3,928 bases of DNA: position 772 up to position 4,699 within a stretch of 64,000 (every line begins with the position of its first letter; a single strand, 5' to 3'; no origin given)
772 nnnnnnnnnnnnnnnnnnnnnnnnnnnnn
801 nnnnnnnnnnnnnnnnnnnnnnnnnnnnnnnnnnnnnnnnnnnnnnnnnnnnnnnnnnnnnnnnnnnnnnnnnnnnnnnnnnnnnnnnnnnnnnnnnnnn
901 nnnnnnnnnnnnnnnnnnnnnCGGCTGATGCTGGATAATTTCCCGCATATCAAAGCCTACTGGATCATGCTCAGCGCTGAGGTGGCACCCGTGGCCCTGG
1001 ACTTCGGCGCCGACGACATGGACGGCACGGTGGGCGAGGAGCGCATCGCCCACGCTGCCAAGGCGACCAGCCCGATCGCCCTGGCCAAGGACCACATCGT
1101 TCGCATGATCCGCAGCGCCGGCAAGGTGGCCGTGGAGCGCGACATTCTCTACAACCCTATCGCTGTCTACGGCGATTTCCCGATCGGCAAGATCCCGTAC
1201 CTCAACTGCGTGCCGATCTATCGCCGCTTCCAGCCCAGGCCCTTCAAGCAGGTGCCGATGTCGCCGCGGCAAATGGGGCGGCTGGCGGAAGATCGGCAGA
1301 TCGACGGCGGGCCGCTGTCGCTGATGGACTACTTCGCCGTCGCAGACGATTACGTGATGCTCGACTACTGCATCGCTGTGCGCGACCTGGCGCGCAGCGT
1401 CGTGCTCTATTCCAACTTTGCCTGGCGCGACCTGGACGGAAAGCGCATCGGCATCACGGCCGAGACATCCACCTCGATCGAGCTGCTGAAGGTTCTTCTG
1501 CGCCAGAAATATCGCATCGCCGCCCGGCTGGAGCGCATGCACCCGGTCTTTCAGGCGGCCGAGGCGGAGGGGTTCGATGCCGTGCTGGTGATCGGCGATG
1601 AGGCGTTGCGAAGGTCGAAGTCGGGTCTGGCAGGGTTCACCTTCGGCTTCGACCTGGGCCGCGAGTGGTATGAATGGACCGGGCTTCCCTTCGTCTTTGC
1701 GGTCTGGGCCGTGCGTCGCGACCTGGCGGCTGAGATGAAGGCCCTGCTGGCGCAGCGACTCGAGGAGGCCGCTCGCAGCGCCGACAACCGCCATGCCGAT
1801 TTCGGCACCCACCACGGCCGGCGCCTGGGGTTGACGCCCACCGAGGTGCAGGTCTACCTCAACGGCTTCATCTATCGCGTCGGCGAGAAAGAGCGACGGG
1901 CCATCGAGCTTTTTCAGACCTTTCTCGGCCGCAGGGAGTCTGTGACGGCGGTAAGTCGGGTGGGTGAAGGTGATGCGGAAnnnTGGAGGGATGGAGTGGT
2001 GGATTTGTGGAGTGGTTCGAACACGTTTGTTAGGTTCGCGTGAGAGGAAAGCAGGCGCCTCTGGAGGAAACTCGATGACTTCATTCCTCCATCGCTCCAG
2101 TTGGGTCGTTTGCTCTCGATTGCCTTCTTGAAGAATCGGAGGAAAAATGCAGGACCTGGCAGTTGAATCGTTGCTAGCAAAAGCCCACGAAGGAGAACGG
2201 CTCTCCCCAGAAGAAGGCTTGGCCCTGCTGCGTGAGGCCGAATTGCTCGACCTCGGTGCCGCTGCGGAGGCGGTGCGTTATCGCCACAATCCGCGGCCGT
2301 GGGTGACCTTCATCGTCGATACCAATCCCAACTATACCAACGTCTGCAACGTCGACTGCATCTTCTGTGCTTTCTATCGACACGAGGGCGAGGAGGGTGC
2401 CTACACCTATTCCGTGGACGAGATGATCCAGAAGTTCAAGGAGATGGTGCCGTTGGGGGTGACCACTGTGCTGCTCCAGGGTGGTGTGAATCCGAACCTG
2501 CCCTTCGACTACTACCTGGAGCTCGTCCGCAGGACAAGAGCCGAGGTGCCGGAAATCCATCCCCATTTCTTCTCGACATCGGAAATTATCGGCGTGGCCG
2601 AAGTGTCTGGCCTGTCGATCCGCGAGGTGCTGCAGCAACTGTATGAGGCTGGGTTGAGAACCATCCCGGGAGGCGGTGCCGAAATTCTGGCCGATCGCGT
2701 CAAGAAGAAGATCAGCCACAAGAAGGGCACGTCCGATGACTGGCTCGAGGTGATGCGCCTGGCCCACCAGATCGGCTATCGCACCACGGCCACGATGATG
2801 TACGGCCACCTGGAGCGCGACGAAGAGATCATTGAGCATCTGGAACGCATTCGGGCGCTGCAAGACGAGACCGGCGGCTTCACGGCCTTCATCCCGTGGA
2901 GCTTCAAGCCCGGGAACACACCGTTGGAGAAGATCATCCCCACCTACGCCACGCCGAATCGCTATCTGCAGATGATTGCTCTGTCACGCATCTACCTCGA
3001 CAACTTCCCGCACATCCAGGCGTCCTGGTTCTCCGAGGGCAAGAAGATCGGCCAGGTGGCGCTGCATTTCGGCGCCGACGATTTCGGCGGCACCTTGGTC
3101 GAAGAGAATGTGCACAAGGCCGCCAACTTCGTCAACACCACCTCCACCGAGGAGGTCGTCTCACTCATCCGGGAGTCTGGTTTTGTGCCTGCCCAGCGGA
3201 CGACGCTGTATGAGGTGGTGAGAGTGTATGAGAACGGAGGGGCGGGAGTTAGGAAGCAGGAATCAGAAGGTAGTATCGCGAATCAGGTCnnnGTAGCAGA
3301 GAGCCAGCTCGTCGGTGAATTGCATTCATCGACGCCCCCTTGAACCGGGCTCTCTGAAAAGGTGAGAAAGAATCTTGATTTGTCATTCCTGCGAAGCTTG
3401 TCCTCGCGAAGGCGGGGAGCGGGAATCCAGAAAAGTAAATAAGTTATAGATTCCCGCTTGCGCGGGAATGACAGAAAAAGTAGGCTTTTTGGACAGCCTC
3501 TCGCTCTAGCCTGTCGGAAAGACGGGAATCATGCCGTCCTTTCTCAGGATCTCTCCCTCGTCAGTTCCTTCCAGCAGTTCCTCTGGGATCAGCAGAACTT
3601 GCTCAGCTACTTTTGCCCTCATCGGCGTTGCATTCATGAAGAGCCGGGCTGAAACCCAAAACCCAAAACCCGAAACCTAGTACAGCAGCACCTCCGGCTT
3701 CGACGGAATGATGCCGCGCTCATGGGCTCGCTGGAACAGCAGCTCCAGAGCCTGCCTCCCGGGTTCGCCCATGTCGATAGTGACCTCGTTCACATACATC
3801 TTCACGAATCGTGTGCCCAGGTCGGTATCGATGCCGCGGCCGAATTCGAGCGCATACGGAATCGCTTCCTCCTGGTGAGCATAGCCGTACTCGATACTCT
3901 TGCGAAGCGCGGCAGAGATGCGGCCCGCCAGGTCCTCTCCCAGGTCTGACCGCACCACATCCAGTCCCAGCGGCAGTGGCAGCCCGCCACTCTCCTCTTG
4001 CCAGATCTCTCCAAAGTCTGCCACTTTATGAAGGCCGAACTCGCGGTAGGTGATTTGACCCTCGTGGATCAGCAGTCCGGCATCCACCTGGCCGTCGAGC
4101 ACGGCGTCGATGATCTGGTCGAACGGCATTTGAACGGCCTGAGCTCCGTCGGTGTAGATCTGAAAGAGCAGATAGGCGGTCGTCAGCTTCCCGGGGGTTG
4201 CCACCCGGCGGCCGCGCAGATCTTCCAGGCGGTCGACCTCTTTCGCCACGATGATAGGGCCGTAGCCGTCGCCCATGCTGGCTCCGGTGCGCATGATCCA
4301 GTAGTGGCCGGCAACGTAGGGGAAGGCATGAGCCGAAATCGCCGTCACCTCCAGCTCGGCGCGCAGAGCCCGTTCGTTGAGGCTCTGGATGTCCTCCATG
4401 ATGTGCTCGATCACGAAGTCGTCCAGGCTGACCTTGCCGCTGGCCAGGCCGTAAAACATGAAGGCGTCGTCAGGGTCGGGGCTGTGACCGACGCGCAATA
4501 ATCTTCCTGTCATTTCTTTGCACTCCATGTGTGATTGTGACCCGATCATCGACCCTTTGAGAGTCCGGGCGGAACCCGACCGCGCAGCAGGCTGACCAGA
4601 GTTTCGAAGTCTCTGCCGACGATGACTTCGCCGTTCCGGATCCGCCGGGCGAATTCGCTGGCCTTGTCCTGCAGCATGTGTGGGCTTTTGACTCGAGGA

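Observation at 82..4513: Futalosine-pathway cluster with a radical-SAM (MqnE/MqnC-type) - MqnA fusion protein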

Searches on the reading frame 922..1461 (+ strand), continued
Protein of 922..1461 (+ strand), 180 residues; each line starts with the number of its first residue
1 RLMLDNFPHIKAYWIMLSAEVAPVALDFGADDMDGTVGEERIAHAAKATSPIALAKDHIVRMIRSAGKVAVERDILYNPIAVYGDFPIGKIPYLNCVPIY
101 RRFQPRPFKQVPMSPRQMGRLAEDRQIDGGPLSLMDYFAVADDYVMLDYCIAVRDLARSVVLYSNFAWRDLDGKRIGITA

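Call 68: find_encoding_contigs(protein=P0125, flank=6000, max_places=3)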
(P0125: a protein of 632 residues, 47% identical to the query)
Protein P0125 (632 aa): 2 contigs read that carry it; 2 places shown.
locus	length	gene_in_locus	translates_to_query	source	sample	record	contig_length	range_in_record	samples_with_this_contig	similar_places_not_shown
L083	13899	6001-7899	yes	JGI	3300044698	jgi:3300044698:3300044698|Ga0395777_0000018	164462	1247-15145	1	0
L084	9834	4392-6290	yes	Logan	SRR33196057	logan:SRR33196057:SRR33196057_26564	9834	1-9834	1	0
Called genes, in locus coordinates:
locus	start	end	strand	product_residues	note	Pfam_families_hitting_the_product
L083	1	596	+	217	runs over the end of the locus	-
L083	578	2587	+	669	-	PF08448:PAS_4, PF13426:PAS_9 (weak), PF00989:PAS, PF08448:PAS_4, PF13426:PAS_9, PF00512:HisKA, PF02518:HATPase_c, PF00072:Response_reg, +2 more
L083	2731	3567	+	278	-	PF01040:UbiA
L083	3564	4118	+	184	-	PF02441:Flavoprotein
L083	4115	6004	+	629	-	PF20695:UbiD_N, PF01977:UbiD, PF20696:UbiD_C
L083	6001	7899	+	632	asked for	PF04055:Radical_SAM, PF19288:CofH_C, PF02621:VitK2_biosynth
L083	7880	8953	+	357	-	PF04055:Radical_SAM, PF19288:CofH_C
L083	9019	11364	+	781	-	PF00884:Sulfatase, PF01663:Phosphodiest, PF16347:SGSH_C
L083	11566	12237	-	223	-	-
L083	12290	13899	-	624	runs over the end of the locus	PF17900:Peptidase_M1_N, PF01433:Peptidase_M1, PF00404:Dockerin_1 (weak)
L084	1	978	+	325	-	?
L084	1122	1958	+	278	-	PF01040:UbiA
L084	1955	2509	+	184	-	PF02441:Flavoprotein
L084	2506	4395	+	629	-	PF20695:UbiD_N, PF01977:UbiD, PF20696:UbiD_C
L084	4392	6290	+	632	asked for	PF04055:Radical_SAM, PF19288:CofH_C, PF02621:VitK2_biosynth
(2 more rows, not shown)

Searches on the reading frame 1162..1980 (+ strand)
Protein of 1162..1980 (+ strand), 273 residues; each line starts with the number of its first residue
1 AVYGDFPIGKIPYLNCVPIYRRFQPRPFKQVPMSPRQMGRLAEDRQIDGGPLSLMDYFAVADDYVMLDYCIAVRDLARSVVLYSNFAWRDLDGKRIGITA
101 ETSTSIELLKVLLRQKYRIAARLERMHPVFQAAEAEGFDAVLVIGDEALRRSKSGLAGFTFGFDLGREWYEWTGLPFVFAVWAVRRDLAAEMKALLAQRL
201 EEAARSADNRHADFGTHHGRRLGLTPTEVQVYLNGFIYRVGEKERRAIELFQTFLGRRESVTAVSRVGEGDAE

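Call 5: search_solved_structures(query=window:1162-1980:+, max_evalue=0.01, show_alignments=2)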
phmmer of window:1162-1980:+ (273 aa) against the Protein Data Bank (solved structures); distinct sequences matched with E-value up to 0.01: 11.
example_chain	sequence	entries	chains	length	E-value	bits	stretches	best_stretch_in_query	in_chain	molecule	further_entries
7ahr_A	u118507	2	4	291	2.4e-25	92.5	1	8-209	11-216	Chorismate dehydratase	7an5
2nxo_A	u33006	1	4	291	2.5e-25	92.4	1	8-209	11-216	Hypothetical protein SCO4506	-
7an9_A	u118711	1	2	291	2.9e-25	92.2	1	8-209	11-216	Chorismate dehydratase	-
7an8_A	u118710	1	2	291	6.2e-25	91.1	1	8-209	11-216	Chorismate dehydratase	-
2i6e_A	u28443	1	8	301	1.1e-24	90.4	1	8-251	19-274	Hypothetical protein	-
7an7_A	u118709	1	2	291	1.2e-24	90.2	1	8-209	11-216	Chorismate dehydratase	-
7ywc_A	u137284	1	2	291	1.2e-24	90.2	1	8-209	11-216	Chorismate dehydratase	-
6o9a_A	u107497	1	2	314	1.4e-24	90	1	8-251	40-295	Chorismate dehydratase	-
7an6_A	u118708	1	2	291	3.2e-24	88.8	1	8-209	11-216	Chorismate dehydratase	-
2czl_A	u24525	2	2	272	9.3e-09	38.1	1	24-251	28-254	hypothetical protein TTHA1568 | Menaquinone biosynthetic enzyme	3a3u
1zbm_A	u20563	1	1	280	2.8e-06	30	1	48-248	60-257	hypothetical protein AF1704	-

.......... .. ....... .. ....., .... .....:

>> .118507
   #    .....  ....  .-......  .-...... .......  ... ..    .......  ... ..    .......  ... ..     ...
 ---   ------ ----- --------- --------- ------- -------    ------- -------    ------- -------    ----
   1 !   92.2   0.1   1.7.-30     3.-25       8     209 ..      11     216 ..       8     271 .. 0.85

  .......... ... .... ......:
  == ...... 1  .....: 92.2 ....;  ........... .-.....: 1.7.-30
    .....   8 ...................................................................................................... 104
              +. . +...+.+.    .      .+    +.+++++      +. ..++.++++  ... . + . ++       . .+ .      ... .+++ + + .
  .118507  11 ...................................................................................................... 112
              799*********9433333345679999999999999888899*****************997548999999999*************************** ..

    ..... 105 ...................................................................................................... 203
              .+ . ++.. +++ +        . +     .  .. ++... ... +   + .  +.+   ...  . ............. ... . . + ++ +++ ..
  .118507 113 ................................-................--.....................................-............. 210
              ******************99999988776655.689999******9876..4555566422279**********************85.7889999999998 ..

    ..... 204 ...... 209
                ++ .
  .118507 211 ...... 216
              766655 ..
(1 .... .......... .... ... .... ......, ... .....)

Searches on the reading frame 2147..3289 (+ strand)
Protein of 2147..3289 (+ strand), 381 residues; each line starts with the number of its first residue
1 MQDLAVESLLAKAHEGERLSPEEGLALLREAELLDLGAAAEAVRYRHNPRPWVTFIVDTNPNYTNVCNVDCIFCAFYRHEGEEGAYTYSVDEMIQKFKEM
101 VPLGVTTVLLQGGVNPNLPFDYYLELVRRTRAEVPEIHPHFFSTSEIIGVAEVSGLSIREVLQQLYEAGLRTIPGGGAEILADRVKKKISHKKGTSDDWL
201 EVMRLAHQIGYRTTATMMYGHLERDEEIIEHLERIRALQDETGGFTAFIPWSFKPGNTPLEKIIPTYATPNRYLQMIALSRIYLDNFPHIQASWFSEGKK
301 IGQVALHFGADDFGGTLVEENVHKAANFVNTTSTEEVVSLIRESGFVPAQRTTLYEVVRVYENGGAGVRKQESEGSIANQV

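Call 3: search_protein_families(library=ncbifam, proteins=[window:2147-3289:+], max_evalue=0.01)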
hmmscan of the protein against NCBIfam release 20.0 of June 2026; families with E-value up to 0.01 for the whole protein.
window:2147-3289:+ (381 aa): 21 families
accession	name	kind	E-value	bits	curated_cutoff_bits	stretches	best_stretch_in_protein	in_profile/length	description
TIGR03699.1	menaquin_MqnC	equivalog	2e-144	480.6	428.1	1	17-358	1-342/342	cyclic dehypoxanthinyl futalosine synthase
NF006277.0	PRK08445.1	equivalog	1.1e-120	402.7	576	1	17-361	2-348/348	dehypoxanthine futalosine cyclase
TIGR00423.1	TIGR00423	subfamily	1.6e-111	372.5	260.25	1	53-357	1-309/310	CofH family radical SAM protein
TIGR03700.1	mena_SCO4494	equivalog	1e-106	356.8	434.55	1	10-358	2-351/351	aminofutalosine synthase MqnE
NF005609.0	PRK07360.1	equivalog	4.3e-99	331.8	426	1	2-360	4-370/374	7,8-didemethyl-8-hydroxy-5-deazariboflavin synthase subunit CofH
TIGR03551.1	F420_cofH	equivalog_domain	4.6e-96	321.7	374.1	1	22-358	4-345/345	5-amino-6-(D-ribitylamino)uracil--L-tyrosine 4-hydroxyphenyl transferase CofH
NF006687.0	PRK09234.1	equivalog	1.3e-87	294.8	1018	1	6-359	479-838/849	bifunctional FO biosynthesis protein CofGH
NF006276.0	PRK08444.1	equivalog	6.9e-75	252.3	560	1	8-361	2-353/353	aminofutalosine synthase MqnE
NF004580.0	PRK05926.1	equivalog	3.9e-60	204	583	1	6-349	15-363/370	hypothetical protein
TIGR03956.1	rSAM_HydE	equivalog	5.2e-10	39.1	254.6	1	62-262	54-239/340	[FeFe] hydrogenase H-cluster radical SAM maturase HydE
NF004884.0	PRK06245.1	equivalog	7.9e-09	34.8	209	2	197-356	156-312/340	7,8-didemethyl-8-hydroxy-5-deazariboflavin synthase subunit CofG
TIGR03550.1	F420_cofG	equivalog_domain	8.2e-09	35.1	213.35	1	64-316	11-266/322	7,8-didemethyl-8-hydroxy-5-deazariboflavin synthase CofG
TIGR03910.1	pyrrolys_PylB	equivalog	2.8e-06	26.5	348.2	1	5-286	4-270/347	methylornithine synthase PylB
TIGR02668.1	moaA_archaeal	equivalog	0.00021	20.4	325.25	1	64-131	17-81/303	GTP 3',8-cyclase MoaA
TIGR02666.1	moaA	equivalog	0.00055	19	284.05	1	64-212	17-156/336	GTP 3',8-cyclase MoaA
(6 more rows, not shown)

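Call 4: search_protein_families(library=pfam, proteins=[window:2147-3289:+], max_evalue=0.01)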
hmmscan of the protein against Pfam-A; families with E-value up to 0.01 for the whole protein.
window:2147-3289:+ (381 aa): 2 families
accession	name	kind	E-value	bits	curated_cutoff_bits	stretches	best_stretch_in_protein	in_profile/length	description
PF19288.4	CofH_C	-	1.7e-31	109.1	27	1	244-360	3-121/125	CofH/MqnC C-terminal region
PF04055.27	Radical_SAM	-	1.4e-25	90.8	29.5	1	62-234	2-165/166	Radical SAM superfamily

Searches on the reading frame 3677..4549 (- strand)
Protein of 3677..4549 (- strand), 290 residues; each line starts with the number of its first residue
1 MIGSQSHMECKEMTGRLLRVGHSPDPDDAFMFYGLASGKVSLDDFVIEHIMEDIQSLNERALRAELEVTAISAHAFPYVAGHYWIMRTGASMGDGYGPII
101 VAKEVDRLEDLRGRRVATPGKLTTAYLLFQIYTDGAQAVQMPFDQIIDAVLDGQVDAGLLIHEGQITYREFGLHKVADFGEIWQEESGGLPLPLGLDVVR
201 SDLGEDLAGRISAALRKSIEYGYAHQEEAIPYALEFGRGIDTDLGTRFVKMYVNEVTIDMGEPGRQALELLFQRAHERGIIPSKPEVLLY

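Call 3: search_protein_families(library=ncbifam, proteins=[window:3677-4549:-], max_evalue=0.01)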
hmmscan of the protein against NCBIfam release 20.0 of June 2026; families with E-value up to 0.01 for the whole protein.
window:3677-4549:- (290 aa): 0 families

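Call 4: search_protein_families(library=pfam, proteins=[window:3677-4549:-], max_evalue=0.01)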
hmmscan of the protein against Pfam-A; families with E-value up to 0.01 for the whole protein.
window:3677-4549:- (290 aa): 3 families
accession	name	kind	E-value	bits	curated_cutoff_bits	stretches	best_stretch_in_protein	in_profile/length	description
PF02621.19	VitK2_biosynth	-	1.6e-76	257.5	26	1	18-277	1-252/252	Menaquinone biosynthesis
PF09084.16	NMT1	-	4e-05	24.1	20.5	1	103-228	83-215/216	NMT1/THI5 like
PF12974.12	Phosphonate-bd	-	0.00048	20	27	1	99-216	89-214/242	ABC transporter, phosphonate, periplasmic substrate-binding protein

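Call 6: search_solved_structures(query=window:3677-4549:-, max_evalue=0.01, show_alignments=1)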
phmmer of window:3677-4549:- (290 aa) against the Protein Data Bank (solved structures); distinct sequences matched with E-value up to 0.01: 2.
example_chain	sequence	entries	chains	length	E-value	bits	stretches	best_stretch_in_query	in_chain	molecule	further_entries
1zbm_A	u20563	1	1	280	7.3e-77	262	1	17-283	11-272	hypothetical protein AF1704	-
2czl_A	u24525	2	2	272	3.2e-61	210.7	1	17-287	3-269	hypothetical protein TTHA1568 | Menaquinone biosynthetic enzyme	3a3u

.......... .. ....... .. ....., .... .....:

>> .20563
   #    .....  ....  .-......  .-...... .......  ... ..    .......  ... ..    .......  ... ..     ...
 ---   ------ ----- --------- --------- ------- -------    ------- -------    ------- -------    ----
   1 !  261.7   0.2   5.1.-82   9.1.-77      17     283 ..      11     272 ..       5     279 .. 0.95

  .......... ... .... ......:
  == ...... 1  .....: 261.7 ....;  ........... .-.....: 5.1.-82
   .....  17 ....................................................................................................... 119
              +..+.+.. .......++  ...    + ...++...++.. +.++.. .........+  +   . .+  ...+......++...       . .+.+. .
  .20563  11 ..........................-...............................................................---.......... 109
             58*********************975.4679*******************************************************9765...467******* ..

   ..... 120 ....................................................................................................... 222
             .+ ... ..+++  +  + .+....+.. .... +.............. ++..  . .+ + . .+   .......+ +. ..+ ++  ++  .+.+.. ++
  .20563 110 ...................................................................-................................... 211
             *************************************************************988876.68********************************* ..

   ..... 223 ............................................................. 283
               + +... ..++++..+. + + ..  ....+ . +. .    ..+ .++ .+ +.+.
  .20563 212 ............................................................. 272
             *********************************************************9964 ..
